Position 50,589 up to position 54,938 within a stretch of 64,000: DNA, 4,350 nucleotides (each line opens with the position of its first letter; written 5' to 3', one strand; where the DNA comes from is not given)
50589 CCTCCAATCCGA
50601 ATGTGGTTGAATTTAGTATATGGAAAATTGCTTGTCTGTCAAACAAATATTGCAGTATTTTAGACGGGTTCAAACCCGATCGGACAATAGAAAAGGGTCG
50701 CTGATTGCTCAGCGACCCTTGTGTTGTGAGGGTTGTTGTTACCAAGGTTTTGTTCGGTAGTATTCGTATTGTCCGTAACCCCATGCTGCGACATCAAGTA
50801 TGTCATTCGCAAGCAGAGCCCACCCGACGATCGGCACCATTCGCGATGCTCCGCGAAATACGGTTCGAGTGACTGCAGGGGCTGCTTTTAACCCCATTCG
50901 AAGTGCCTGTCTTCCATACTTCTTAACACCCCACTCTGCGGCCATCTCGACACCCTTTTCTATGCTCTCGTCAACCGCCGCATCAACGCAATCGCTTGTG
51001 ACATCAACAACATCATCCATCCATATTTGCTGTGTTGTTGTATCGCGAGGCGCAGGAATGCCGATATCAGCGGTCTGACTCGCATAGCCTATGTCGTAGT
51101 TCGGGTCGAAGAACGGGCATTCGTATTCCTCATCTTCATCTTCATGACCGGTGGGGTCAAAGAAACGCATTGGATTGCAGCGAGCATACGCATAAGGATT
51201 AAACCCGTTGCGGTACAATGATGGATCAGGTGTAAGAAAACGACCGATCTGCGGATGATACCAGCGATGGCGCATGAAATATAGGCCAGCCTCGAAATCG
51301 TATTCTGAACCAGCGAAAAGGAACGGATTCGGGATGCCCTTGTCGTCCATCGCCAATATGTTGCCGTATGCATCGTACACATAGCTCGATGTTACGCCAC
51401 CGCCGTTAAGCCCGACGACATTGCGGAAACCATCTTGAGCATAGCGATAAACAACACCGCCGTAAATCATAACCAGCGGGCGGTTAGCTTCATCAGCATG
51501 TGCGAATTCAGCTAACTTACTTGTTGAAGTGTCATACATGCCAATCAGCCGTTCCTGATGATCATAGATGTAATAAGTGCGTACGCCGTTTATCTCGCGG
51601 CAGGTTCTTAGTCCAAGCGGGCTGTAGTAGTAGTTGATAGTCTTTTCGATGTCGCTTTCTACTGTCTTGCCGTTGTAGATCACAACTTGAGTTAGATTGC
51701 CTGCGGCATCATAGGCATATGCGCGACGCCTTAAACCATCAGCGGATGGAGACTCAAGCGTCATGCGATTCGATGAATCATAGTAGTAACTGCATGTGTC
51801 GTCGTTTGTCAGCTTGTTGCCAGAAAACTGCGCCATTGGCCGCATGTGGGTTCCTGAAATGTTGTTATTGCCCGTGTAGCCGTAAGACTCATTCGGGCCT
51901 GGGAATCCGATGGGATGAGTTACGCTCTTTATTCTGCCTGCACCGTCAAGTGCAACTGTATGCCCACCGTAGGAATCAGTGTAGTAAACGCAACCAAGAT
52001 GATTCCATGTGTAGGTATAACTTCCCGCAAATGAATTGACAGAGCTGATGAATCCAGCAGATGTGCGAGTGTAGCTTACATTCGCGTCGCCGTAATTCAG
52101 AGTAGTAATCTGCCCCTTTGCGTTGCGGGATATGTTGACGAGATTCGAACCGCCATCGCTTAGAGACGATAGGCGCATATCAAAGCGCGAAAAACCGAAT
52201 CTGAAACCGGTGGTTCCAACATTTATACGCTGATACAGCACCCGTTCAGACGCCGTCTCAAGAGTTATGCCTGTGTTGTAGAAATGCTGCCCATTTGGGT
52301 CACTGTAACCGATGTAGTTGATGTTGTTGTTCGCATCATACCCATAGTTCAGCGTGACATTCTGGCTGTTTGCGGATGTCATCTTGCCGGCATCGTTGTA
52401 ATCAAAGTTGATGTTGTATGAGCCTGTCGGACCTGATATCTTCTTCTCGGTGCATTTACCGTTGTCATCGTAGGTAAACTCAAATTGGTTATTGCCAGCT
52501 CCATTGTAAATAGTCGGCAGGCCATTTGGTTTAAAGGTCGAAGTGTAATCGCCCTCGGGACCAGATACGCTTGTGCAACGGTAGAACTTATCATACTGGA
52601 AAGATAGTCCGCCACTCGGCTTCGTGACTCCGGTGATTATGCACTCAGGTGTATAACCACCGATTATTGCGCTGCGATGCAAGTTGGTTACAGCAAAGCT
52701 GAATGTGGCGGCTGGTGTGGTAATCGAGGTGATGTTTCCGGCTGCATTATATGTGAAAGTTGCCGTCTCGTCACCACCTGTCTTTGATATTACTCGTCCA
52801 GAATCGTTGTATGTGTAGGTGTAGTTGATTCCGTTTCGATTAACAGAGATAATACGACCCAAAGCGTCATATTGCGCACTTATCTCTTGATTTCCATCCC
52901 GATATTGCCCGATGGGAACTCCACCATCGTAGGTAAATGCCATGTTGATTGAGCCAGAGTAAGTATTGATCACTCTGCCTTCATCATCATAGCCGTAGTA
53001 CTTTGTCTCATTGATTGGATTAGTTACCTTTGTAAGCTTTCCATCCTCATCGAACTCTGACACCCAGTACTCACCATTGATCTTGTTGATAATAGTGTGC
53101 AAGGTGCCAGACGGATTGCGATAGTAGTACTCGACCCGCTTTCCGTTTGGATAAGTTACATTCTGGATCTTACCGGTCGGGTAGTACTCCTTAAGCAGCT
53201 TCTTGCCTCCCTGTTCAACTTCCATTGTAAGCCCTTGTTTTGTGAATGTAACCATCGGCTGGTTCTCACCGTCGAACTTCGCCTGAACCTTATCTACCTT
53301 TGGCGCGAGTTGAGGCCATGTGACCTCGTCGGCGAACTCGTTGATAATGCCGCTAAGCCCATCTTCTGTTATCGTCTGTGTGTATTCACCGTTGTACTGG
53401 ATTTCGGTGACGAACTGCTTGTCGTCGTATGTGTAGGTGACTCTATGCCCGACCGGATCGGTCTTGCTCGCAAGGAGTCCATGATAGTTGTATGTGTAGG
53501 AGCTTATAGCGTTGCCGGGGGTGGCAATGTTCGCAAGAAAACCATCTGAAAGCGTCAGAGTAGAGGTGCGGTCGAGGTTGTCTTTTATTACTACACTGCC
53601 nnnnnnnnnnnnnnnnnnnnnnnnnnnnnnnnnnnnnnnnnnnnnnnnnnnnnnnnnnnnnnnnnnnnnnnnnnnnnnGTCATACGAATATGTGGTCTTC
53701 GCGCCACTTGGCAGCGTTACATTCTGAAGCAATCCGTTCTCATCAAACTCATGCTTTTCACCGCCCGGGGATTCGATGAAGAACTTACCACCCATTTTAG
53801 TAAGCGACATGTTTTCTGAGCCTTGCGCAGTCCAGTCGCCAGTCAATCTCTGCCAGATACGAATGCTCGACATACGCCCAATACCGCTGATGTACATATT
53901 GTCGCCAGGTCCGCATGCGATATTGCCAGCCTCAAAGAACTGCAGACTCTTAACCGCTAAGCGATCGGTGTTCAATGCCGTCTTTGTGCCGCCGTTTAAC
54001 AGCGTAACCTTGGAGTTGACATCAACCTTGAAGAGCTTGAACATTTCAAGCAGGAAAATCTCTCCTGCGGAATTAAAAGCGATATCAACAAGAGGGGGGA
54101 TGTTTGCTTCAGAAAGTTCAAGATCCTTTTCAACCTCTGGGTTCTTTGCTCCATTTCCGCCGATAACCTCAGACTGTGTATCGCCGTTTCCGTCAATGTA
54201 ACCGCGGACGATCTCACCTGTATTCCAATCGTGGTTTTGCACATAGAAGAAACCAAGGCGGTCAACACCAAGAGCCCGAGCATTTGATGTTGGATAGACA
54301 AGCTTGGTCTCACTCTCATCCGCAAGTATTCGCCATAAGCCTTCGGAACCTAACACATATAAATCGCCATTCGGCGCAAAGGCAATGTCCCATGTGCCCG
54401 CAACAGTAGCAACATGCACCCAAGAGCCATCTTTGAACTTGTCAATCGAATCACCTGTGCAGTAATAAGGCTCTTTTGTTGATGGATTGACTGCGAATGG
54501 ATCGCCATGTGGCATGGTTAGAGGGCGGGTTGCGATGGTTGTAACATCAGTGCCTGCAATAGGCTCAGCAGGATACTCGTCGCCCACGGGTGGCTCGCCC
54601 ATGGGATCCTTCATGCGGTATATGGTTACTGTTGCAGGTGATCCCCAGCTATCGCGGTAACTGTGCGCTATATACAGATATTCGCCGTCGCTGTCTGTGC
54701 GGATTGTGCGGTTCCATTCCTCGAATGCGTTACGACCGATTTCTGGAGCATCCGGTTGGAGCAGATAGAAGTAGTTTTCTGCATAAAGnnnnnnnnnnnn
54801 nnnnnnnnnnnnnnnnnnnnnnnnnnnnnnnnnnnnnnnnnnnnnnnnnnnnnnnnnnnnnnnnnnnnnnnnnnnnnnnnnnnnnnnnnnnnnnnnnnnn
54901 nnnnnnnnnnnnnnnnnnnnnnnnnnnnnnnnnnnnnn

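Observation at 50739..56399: Cell-surface Rhs polymorphic toxin with an unrecognised C-terminal domain and no adjacent immunity gene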

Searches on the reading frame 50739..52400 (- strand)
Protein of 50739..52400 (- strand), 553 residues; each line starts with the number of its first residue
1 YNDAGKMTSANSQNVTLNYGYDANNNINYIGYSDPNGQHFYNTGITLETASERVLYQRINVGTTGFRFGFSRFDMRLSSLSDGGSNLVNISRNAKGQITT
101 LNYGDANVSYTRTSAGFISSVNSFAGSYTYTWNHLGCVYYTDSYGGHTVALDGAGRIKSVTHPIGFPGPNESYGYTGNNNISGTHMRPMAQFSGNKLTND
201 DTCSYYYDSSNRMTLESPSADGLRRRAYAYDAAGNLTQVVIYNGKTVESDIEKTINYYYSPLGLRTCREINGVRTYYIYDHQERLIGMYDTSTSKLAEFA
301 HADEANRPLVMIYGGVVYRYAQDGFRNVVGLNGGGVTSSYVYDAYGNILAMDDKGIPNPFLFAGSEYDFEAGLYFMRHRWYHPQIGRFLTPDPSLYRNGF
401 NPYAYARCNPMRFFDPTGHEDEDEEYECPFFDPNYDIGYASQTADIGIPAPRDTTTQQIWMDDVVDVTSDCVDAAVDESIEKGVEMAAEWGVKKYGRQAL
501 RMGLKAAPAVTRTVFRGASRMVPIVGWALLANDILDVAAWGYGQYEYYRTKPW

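Call 80: search_solved_structures(query=window:50739-52400:-, max_evalue=1e-10, show_alignments=3)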
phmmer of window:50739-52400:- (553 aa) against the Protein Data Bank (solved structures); distinct sequences matched with E-value up to 1e-10: 4.
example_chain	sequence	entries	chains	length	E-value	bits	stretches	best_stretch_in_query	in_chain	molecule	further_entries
8h8a_A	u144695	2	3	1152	1.1e-17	67.1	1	252-418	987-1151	Putative Rhs-family protein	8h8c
8h8b_A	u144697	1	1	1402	1.1e-16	63.9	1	252-420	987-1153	Putative Rhs-family protein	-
9pt5_A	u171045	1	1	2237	4.7e-11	45.3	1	69-418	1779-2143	Teneurin-like protein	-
9ifo_A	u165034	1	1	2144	7.4e-11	44.7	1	69-418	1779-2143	Teneurin-Like Protein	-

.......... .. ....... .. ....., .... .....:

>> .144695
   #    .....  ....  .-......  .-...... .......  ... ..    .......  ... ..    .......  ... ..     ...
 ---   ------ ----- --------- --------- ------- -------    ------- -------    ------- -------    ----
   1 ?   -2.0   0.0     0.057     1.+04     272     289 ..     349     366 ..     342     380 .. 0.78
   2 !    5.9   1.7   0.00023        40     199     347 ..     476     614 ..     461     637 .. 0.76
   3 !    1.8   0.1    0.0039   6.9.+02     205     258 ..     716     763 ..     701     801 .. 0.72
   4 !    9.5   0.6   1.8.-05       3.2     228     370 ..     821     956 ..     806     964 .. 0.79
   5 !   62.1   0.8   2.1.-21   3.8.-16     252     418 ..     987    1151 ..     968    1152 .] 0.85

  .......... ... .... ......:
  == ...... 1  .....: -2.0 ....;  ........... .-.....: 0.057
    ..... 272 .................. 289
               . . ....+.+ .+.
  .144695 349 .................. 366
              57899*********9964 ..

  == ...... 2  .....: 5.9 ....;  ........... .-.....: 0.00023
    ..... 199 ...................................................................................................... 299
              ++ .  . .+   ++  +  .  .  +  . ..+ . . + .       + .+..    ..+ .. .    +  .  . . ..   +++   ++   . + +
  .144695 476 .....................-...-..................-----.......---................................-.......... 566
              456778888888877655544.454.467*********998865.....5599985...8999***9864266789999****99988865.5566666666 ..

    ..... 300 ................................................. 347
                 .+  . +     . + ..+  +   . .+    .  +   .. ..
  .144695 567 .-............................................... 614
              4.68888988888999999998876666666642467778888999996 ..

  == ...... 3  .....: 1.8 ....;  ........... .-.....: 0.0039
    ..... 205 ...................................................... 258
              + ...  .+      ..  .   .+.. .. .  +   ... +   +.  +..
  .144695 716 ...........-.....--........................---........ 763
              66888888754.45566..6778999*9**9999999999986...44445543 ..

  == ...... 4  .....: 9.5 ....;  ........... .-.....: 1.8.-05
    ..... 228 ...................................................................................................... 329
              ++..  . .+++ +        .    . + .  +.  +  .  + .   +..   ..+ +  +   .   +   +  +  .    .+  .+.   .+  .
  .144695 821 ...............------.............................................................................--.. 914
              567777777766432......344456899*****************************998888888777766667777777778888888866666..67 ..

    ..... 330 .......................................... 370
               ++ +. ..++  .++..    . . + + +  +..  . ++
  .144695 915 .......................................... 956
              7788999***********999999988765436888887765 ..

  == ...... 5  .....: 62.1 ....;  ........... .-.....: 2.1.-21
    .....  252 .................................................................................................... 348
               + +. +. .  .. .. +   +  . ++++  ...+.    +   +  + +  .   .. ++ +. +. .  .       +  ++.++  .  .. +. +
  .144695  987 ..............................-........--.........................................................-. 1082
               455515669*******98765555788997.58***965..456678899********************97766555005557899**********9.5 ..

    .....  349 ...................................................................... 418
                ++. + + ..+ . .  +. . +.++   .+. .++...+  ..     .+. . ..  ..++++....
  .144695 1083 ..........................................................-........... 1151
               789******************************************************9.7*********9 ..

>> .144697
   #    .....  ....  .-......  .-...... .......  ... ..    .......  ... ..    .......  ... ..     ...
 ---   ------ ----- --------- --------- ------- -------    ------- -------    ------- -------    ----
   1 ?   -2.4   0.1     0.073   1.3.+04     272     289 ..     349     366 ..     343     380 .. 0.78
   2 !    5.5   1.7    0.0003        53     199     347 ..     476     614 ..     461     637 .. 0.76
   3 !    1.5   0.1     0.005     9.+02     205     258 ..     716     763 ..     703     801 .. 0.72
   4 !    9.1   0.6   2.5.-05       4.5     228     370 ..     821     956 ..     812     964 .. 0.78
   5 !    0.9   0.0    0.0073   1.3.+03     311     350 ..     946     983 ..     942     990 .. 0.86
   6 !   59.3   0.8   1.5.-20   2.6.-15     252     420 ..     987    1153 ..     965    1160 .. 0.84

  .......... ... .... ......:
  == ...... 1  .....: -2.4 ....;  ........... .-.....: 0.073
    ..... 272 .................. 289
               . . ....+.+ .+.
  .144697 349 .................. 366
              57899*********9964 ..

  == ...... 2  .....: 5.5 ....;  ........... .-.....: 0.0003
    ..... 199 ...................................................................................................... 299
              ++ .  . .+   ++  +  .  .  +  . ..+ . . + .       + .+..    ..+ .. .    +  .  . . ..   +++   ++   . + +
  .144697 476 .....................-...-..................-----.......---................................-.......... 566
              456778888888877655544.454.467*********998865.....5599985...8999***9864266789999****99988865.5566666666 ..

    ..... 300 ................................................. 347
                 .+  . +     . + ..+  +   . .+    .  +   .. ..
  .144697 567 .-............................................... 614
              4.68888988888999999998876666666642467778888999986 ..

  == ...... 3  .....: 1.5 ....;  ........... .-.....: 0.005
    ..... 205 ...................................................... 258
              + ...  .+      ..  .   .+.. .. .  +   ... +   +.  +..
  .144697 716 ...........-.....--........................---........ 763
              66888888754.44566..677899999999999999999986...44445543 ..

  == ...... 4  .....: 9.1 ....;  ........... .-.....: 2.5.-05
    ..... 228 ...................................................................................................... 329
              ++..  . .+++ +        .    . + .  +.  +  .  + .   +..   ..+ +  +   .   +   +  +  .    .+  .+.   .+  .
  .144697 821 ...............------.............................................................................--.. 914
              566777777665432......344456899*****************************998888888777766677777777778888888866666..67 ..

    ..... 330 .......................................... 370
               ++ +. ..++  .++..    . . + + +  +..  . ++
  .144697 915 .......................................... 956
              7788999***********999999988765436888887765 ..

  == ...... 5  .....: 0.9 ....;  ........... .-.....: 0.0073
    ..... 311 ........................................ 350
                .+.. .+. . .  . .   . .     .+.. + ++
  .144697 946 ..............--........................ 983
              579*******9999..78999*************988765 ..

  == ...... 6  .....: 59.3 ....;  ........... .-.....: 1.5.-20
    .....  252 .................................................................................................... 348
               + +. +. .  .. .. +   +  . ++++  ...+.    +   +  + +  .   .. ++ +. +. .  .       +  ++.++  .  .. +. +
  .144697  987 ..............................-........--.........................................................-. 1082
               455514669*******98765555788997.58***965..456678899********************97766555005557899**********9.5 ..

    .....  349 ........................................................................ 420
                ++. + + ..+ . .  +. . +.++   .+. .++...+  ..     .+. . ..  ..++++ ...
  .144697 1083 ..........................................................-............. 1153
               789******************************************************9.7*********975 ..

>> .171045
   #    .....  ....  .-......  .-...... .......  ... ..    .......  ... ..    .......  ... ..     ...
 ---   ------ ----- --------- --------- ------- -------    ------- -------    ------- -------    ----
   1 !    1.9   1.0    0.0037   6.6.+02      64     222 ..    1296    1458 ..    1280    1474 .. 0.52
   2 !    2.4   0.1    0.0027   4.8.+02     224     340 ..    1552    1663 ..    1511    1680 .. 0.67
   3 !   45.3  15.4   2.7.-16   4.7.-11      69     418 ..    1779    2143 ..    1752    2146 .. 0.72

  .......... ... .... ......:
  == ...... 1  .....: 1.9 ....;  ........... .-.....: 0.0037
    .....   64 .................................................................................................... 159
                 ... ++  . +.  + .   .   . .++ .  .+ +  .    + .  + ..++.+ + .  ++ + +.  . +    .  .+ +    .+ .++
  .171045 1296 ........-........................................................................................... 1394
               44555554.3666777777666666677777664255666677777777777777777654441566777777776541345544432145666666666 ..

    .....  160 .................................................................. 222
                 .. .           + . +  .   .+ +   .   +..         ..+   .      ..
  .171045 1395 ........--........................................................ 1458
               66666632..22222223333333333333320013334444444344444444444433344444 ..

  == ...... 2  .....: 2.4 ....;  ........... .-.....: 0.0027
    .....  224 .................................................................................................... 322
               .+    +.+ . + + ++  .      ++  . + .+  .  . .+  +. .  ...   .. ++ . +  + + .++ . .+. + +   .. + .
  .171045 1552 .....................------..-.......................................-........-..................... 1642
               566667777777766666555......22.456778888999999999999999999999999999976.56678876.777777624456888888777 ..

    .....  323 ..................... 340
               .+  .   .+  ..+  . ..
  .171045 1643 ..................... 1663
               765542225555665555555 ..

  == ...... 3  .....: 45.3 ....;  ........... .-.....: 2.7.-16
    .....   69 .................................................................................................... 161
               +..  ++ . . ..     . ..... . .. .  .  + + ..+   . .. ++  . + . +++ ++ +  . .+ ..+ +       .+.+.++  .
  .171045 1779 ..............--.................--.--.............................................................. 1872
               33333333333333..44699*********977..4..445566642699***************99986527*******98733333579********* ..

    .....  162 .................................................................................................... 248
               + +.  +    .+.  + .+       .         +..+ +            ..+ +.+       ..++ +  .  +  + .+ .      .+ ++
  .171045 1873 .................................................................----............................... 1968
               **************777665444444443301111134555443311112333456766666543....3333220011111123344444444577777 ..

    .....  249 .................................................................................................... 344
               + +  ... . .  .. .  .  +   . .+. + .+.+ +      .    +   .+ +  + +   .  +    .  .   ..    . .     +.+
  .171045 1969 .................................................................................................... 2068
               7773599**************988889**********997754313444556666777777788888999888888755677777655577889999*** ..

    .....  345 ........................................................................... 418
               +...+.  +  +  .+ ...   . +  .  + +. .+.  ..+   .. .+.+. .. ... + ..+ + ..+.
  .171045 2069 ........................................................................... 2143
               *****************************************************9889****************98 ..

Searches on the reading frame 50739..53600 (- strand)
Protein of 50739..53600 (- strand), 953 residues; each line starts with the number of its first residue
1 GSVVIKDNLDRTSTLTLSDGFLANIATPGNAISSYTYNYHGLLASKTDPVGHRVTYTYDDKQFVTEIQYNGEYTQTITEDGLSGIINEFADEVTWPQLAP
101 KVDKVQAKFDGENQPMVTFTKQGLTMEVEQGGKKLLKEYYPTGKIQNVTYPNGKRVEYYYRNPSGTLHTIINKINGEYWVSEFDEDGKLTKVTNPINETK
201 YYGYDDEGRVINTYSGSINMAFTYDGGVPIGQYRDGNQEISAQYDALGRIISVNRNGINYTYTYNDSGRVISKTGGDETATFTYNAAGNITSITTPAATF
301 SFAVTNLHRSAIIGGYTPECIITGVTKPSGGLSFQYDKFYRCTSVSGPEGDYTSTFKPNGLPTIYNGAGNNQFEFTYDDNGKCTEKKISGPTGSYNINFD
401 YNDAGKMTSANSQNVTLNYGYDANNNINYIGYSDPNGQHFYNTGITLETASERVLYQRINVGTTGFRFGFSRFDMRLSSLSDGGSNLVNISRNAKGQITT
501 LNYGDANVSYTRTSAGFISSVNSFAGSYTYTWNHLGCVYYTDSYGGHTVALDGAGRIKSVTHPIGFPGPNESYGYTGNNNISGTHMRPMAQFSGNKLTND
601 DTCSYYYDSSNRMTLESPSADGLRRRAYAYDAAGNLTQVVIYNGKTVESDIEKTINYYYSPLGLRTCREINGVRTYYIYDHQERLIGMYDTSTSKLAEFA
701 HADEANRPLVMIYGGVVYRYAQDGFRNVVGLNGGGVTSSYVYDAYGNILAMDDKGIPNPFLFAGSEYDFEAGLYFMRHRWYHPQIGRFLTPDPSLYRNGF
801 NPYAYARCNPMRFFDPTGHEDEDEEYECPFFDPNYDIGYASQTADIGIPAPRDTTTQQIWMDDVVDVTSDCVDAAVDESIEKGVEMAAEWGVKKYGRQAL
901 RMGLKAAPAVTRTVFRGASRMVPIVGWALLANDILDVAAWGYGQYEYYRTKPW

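Call 49: search_protein_families(library=pfam, proteins=[window:50739-53600:-], max_evalue=1)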
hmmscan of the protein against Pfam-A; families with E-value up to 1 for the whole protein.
window:50739-53600:- (953 aa): 1 family
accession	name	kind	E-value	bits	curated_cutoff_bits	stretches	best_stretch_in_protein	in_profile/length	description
PF05593.20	RHS_repeat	-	1e-35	121.8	22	7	264-297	1-35/38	RHS Repeat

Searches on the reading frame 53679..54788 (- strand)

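Call 49: search_protein_families(library=pfam, proteins=[window:53679-54788:-], max_evalue=1)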
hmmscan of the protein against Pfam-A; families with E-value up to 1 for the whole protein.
seq(370 aa): 2 families
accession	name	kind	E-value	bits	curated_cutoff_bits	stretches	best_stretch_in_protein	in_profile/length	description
PF05593.20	RHS_repeat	-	6.7e-05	23.6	22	1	348-370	1-23/38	RHS Repeat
PF10983.13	DUF2793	-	0.17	12.2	27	1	84-146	20-81/87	Protein of unknown function (DUF2793)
